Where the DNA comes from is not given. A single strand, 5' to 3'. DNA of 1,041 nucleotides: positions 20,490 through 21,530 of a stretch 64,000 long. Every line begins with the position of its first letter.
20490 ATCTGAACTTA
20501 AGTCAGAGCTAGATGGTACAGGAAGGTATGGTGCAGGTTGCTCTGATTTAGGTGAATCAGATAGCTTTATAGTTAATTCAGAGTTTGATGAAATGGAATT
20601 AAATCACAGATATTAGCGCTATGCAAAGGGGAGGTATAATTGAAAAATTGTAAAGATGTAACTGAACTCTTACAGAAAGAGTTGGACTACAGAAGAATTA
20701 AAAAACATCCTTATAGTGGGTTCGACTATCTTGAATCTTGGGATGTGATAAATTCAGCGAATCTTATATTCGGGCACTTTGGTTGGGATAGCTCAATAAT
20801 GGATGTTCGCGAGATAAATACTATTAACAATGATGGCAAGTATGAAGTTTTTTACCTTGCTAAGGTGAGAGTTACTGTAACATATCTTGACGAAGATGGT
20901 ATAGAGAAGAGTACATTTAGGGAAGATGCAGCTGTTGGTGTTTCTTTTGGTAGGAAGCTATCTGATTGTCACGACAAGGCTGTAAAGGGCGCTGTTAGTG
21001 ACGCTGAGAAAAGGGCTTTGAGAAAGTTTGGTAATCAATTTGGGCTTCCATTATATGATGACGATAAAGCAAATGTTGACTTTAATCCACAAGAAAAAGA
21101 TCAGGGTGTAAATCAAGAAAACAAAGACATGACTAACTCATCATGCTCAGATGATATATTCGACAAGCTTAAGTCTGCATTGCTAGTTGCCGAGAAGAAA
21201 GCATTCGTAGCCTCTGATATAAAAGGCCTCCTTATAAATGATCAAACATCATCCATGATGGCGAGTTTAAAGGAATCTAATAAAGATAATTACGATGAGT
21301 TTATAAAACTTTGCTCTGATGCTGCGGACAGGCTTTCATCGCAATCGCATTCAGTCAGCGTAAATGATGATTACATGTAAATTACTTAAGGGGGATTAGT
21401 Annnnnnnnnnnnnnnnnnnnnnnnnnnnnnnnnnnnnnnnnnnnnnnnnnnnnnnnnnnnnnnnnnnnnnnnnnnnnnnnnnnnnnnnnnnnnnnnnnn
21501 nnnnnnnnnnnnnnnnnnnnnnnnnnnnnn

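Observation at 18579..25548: Compact recombination and DNA-processing module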

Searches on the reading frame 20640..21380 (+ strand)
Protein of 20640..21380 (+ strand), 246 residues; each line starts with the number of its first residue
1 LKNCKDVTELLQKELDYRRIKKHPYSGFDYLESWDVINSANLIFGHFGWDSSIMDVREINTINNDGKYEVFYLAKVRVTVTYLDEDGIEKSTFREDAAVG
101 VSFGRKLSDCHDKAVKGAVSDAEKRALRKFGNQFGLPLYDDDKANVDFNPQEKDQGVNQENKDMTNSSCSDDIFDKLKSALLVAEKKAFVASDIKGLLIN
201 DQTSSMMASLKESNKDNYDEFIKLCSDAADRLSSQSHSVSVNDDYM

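Call 3: search_protein_families(library=pfam, proteins=[window:20640-21380:+], max_evalue=0.1)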
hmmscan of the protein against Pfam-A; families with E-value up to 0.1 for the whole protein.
window:20640-21380:+ (246 aa): 1 family
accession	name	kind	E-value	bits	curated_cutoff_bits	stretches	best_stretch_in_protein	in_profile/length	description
PF04098.21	Rad52_Rad22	-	1.8e-26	93.3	20.3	1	5-149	3-145/153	Rad52/22 family double-strand break repair protein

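Call 4: search_protein_families(library=phrogs, proteins=[window:20640-21380:+], max_evalue=0.01)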
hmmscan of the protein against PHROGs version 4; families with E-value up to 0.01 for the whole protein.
window:20640-21380:+ (246 aa): 3 families
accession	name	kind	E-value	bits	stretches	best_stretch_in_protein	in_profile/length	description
phrog_26464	-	DNA, RNA and nucleotide metabolism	3.2e-14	54.1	1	19-143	47-168/380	DNA repair protein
phrog_37089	-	other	4.7e-11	43.7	1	26-145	40-159/268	recombinase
phrog_10627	-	unknown function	0.0052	17.8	0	212-242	49-79/87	-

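Call 9: search_solved_structures(query=window:20640-21380:+, max_evalue=1, show_alignments=1)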
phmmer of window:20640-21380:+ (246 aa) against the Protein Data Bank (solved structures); distinct sequences matched with E-value up to 1: 14.
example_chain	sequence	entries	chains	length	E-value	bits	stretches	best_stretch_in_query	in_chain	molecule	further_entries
8g3g_J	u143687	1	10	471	5e-16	62.2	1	5-156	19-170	DNA repair and recombination protein RAD52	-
1h2i_A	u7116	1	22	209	2.5e-11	46.8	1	29-143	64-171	DNA REPAIR PROTEIN RAD52 HOMOLOG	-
1kn0_A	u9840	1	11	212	2.6e-11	46.8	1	29-143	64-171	Rad52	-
5xs0_A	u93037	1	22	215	2.7e-11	46.7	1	29-143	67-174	DNA repair protein RAD52 homolog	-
8ril_A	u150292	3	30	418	9.8e-11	44.9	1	29-143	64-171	DNA repair protein RAD52 homolog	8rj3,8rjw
8h1p_A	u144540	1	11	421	9.9e-11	44.9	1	29-143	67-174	DNA repair protein RAD52 homolog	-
8bjm_A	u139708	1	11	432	1e-10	44.8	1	29-143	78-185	DNA repair protein RAD52 homolog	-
8tkq_A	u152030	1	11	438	1.1e-10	44.7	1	29-143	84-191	DNA repair protein RAD52 homolog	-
5xrz_A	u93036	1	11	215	7e-10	42.1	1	29-143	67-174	DNA repair protein RAD52 homolog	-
5jrb_A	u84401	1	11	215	7.1e-10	42.1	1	29-143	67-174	DNA repair protein RAD52 homolog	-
2vjr_B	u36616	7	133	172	0.44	13.3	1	186-239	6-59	PHYCOCYANIN BETA CHAIN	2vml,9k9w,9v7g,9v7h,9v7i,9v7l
6a7h_A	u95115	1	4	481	0.69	12.7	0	117-212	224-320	RTX toxin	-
6a8j_A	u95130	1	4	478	0.69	12.7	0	117-212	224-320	RTX toxin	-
5w6l_A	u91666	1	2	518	0.78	12.5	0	117-212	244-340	RTX repeat-containing cytotoxin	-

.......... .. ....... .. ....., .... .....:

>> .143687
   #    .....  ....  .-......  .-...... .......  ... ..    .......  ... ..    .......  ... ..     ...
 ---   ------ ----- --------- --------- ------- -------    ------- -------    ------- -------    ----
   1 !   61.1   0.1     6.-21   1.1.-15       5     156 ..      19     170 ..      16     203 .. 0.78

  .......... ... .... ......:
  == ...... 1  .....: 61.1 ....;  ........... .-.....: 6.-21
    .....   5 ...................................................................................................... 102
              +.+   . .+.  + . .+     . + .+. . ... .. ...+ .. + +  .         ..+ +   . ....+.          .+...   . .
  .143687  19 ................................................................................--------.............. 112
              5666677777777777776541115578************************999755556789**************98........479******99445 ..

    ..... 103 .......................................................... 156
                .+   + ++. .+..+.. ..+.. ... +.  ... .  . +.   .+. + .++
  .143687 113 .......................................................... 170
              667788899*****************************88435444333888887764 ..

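Call 11: search_protein_families(library=ncbifam, proteins=[window:20640-21380:+], max_evalue=0.1)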
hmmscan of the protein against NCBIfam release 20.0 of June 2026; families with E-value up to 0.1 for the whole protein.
window:20640-21380:+ (246 aa): 2 families
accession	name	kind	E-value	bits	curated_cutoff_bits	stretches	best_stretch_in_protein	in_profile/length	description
TIGR00607.1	rad52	subfamily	1.2e-18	67.2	224.8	1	28-143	26-134/161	DNA repair protein, RAD52 family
NF052368.1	antisigmaE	subfamily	0.016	15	50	0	1-16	1-16/48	anti-sigma factor family protein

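Call 17: search_dna_similar(query=window:20640-21380:+, collection=phages, mode=protein, max_rows=25)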
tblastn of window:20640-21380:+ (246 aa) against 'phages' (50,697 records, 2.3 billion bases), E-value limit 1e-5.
Records with a match: 21; places in all: 21; records where one place covers at least 80% of the query: 2.
Best place of each record, by identity: <60% 21.
By first word of the organism name: Arthrobacter 8; Streptomyces 5; Sulfitobacter 2; Rhodococcus 2; Microcystis 1; EBPR 1; Thermus 1; Curtobacterium 1.
By host as written in the record: Arthrobacter sp. ATCC 21022 4; Streptomyces venezuelae ATCC 10712 3; Arthrobacter globiformis B-2979 3; Sulfitobacter sp. CB2047 2; - 2; Streptomyces venezuelae 2; Prescottella equi 2; Thermus thermophilus HB27 1; and 2 more.
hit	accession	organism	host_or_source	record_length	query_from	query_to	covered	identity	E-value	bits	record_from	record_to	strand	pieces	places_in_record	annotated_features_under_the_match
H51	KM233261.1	Sulfitobacter phage NYA-2014a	Sulfitobacter sp. CB2047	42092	7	237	94%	33.3%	3e-19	92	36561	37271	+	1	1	hypothetical protein (x2)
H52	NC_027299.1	Sulfitobacter phage NYA-2014a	Sulfitobacter sp. CB2047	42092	7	237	94%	33.3%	3e-19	92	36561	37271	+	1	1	DNA repair protein | hypothetical protein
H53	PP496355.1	Microcystis phage Mvi-Yong1342-1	Microcystis viridis FACHB-1342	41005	6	185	73%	32.6%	2e-15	81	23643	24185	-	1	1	DNA repair protein Rad52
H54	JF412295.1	EBPR podovirus 2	-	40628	11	144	54%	38.7%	8e-15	79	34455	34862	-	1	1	gp56: recombination repair protein RAD52 pathway protein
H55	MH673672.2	Thermus phage phiFa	Thermus thermophilus HB27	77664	4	161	64%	31.7%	6e-14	77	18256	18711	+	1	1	recombination DNA repair protein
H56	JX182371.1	Streptomyces phage SV1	Streptomyces venezuelae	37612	30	172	58%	33.3%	4e-11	68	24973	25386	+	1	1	ssDNA binding protein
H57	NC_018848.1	Streptomyces phage SV1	Streptomyces venezuelae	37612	30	172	58%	33.3%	4e-11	68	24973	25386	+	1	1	DNA repair protein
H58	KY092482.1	Streptomyces phage Mojorita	Streptomyces venezuelae ATCC 10712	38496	11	141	53%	34.6%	2e-11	69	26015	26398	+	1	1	hypothetical protein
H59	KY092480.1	Streptomyces phage Picard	Streptomyces venezuelae ATCC 10712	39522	11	141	53%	34.6%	2e-11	69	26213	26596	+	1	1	hypothetical protein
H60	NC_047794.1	Streptomyces phage Picard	Streptomyces venezuelae ATCC 10712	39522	11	141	53%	34.6%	2e-11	69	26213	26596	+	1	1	DNA repair protein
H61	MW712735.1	Arthrobacter phage Rizwana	Arthrobacter sp. ATCC 21022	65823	21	164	59%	30.8%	6e-7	56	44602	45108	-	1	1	61: RecA-like DNA recombinase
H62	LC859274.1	Rhodococcus phage ReT1v-2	Prescottella equi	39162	5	140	55%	30.8%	2e-6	54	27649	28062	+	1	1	hypothetical protein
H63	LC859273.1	Rhodococcus phage ReT1v-1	Prescottella equi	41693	5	140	55%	30.8%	2e-6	54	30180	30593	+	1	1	hypothetical protein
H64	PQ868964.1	Curtobacterium phage Kithara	Curtobacterium flaccumfaciens NRRL ...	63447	8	144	56%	30.1%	7e-7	56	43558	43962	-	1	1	57: DNA repair protein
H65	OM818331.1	Arthrobacter phage BruhMoment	Arthrobacter globiformis B-2979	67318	27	141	47%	32.8%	9e-7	55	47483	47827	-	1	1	70: DNA recombinase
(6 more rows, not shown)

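Call 20: find_related_loci(query=window:20640-21380:+, collection=viral_contigs, flank=10000)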
Query window:20640-21380:+ (246 aa) in viral_contigs; peptide patterns used: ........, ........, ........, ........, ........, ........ (x = any residue, [..] = any of these).
29 stretches matched a pattern, but none encodes a relative of the query by tblastn (E <= 1e-3).

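Call 94: get_annotated_region(hit=H52, flank=4000)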
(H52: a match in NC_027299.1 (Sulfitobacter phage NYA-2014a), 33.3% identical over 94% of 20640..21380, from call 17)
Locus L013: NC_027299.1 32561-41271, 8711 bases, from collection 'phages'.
description: Sulfitobacter phage NYA-2014a, complete genome.
organism: Sulfitobacter phage NYA-2014a (NCBI taxid 1526550)
taxonomy: Viruses; Duplodnaviria; Heunggongvirae; Uroviricota; Caudoviricetes
host: Sulfitobacter sp. CB2047; source: -; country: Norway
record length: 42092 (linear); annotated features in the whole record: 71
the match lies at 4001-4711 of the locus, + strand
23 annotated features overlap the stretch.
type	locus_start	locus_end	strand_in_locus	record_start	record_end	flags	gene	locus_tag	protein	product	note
CDS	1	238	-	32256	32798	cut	-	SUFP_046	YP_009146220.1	GIY-YIG nuclease family protein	-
CDS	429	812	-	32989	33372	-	-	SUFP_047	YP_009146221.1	RusA-like Holliday junction resolvase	-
CDS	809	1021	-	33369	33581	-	-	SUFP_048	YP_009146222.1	hypothetical protein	-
CDS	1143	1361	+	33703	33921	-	-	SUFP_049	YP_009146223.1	hypothetical protein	-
CDS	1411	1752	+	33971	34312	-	-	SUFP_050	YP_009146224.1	helix-turn-helix transcriptional regulator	-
CDS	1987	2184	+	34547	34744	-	-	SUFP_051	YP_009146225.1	hypothetical protein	-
CDS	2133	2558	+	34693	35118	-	-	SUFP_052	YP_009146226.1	hypothetical protein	-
CDS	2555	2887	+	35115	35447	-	-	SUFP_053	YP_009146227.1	hypothetical protein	-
CDS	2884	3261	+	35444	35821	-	-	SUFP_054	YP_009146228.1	hypothetical protein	-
CDS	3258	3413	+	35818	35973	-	-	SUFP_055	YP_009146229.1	hypothetical protein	-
CDS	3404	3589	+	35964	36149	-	-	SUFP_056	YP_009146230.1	hypothetical protein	-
CDS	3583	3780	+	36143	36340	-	-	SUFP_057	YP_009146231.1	hypothetical protein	-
CDS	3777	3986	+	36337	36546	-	-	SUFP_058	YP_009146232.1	peptidase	-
CDS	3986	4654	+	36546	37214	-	-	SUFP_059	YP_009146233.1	DNA repair protein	-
CDS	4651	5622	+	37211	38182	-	-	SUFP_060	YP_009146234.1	hypothetical protein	-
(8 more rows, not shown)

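Call 95: get_annotated_region(hit=H55, flank=6000)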
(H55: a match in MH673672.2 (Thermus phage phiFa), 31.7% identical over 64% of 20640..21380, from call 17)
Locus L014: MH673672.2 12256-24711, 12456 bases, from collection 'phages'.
description: Thermus phage phiFa, complete genome.
organism: Thermus phage phiFa (NCBI taxid 1400796)
taxonomy: Viruses; Duplodnaviria; Heunggongvirae; Uroviricota; Caudoviricetes
host: Thermus thermophilus HB27; source: hot spring water; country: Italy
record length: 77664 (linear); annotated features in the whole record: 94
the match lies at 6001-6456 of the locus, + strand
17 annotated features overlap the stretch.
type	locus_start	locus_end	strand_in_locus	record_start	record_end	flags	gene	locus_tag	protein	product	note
CDS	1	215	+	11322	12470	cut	-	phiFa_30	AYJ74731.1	hypothetical protein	-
CDS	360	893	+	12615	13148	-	-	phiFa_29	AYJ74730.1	hypothetical protein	-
CDS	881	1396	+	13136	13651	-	-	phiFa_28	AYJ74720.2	hypothetical protein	-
CDS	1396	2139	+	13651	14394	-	-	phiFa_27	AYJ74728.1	hypothetical protein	-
CDS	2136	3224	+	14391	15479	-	-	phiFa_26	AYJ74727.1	hypothetical protein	-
CDS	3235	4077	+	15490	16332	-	-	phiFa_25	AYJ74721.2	hypothetical protein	-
CDS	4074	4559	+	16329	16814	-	-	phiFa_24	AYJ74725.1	hypothetical protein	-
CDS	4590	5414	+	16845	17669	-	-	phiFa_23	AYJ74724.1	hypothetical protein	-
CDS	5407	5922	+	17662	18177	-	-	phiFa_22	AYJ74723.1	hypothetical protein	-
CDS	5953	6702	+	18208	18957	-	-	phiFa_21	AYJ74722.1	recombination DNA repair protein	-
CDS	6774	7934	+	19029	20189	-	-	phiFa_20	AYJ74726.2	replicative DNA helicase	replicative DNA helicase DnaB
CDS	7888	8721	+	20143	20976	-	-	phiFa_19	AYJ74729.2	RecB family exonuclease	-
CDS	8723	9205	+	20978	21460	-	-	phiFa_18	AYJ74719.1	hypothetical protein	-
CDS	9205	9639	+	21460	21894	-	-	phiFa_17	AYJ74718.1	holliday junction resolvase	archaeal-type Holliday junction resolvase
CDS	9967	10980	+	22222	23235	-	-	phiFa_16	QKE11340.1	DNA primase small subunit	eukaryotic type DNA primase small subunit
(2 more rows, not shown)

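Call 111: search_protein_families(library=padloc, proteins=[window:20640-21380:+], max_evalue=0.01)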
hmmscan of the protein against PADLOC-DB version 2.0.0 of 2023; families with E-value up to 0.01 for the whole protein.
window:20640-21380:+ (246 aa): 0 families
